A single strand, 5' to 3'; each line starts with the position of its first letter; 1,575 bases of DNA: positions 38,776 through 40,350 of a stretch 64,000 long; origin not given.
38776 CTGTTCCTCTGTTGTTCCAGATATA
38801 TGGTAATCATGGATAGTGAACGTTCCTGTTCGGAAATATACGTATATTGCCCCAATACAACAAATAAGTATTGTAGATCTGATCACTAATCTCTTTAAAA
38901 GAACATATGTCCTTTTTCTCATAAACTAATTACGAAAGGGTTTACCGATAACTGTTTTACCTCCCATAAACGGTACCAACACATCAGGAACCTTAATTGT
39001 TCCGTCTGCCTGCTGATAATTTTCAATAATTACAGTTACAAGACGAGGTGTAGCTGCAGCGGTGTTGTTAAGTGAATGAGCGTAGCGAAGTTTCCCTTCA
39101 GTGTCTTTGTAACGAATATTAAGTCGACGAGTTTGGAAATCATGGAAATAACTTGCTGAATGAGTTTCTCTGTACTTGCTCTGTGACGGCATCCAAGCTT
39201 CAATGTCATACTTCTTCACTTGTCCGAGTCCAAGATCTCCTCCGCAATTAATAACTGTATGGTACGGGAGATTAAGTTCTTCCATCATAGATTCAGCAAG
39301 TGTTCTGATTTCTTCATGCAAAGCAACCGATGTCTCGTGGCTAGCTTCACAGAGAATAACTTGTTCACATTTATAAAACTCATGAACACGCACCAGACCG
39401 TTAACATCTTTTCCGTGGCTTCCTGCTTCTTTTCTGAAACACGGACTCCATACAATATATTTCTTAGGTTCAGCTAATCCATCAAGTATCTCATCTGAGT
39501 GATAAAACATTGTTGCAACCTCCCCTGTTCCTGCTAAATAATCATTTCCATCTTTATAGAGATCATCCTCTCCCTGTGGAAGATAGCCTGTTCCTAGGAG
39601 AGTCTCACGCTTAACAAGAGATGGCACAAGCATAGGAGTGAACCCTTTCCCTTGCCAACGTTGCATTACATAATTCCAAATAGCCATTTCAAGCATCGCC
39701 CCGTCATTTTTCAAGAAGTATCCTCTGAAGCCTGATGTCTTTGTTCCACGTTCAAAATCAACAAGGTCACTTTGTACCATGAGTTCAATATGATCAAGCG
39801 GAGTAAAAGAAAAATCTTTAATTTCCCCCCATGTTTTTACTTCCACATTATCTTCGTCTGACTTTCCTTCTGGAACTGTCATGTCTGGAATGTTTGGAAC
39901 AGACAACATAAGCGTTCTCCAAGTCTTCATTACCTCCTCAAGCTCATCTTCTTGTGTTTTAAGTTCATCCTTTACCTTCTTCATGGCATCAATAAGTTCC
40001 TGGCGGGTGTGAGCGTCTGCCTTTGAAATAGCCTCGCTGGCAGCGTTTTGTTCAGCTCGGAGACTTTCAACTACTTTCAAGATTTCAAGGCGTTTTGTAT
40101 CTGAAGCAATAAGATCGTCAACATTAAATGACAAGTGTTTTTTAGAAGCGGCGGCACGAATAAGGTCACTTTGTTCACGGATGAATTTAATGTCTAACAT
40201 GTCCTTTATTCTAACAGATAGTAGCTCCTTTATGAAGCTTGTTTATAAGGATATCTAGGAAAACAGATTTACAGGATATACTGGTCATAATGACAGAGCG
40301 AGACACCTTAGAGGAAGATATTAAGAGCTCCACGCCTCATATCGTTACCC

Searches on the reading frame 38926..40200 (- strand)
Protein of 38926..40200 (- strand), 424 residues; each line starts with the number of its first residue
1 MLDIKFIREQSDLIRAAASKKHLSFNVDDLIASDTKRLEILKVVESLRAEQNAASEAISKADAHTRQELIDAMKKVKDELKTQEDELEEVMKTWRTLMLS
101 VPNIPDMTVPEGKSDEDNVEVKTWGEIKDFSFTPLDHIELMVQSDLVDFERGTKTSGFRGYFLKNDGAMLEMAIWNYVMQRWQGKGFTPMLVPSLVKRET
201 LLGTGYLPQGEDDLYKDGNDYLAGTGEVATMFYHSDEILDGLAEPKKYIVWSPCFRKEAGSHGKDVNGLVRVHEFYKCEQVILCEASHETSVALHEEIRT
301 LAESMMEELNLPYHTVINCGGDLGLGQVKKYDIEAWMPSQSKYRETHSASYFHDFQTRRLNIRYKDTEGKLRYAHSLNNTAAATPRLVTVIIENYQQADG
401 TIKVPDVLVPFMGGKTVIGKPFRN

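Call 46: list_cluster_members(proteins=[window:38926-40200:-, window:7250-8638:+, window:8831-10342:+, window:10378-11004:+, window:5151-5423:+, window:11702-12019:-, window:40239-40970:+, window:52157-52957:-, window:37056-38150:-, window:46227-47885:-])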
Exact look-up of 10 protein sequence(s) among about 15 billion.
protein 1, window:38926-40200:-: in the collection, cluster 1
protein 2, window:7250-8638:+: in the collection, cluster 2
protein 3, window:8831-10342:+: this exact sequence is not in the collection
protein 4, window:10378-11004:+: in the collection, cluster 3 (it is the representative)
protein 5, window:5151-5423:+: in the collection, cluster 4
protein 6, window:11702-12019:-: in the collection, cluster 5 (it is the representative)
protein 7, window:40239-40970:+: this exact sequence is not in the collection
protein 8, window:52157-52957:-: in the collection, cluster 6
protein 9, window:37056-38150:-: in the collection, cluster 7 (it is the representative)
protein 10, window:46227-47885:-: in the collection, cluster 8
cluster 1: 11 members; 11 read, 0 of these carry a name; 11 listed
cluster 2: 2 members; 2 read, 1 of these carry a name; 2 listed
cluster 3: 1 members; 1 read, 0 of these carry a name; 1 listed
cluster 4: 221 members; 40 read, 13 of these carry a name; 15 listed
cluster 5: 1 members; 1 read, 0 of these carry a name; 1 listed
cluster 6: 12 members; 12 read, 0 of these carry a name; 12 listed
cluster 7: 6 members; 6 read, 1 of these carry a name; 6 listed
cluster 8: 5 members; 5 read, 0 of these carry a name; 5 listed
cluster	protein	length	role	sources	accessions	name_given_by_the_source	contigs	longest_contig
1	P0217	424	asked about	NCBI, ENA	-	-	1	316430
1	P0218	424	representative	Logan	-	-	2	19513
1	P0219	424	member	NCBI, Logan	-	-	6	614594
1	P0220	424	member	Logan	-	-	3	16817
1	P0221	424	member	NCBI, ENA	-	-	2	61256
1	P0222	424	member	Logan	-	-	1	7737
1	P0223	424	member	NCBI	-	-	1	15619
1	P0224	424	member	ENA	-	-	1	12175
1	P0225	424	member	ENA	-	-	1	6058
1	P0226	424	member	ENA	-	-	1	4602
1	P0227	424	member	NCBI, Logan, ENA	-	-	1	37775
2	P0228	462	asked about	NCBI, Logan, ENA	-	-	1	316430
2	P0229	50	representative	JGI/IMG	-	hypothetical protein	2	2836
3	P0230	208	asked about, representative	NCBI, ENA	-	-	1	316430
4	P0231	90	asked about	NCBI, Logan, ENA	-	-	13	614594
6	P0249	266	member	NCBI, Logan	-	-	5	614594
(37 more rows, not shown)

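Call 54: find_encoding_contigs(protein=P0249, flank=10000, max_places=3)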
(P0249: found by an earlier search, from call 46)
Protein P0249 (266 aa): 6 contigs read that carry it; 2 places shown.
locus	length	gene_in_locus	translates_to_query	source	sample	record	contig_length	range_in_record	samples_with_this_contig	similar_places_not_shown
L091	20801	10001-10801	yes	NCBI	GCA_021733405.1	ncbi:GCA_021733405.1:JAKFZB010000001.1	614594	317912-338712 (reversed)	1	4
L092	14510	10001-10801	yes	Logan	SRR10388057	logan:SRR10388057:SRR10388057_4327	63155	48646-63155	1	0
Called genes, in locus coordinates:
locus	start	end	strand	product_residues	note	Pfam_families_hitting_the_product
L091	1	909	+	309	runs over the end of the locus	PF18075:FtsX_ECD, PF02687:FtsX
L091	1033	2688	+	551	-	PF01443:Viral_helicase1 (faint), PF05970:PIF1, PF13245:AAA_19, PF13401:AAA_22 (weak), PF13604:AAA_30, PF21530:Pif1_2B_dom (weak), PF14493:HTH_40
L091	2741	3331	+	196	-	PF08241:Methyltransf_11, PF08242:Methyltransf_12 (weak), PF13649:Methyltransf_25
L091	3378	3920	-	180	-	PF27765:UCP032817-like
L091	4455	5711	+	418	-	PF00579:tRNA-synt_1b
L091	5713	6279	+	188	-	-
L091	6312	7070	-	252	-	PF01887:SAM_HAT_N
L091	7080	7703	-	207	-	PF03575:Peptidase_S51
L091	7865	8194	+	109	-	-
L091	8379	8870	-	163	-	PF16242:Pyrid_ox_like, PF01243:PNPOx_N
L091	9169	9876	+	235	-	PF09997:DUF2238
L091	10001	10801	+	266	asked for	PF00563:EAL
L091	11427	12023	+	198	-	PF00990:GGDEF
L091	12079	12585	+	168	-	PF07098:DUF1360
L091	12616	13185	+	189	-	-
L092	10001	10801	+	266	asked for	PF00563:EAL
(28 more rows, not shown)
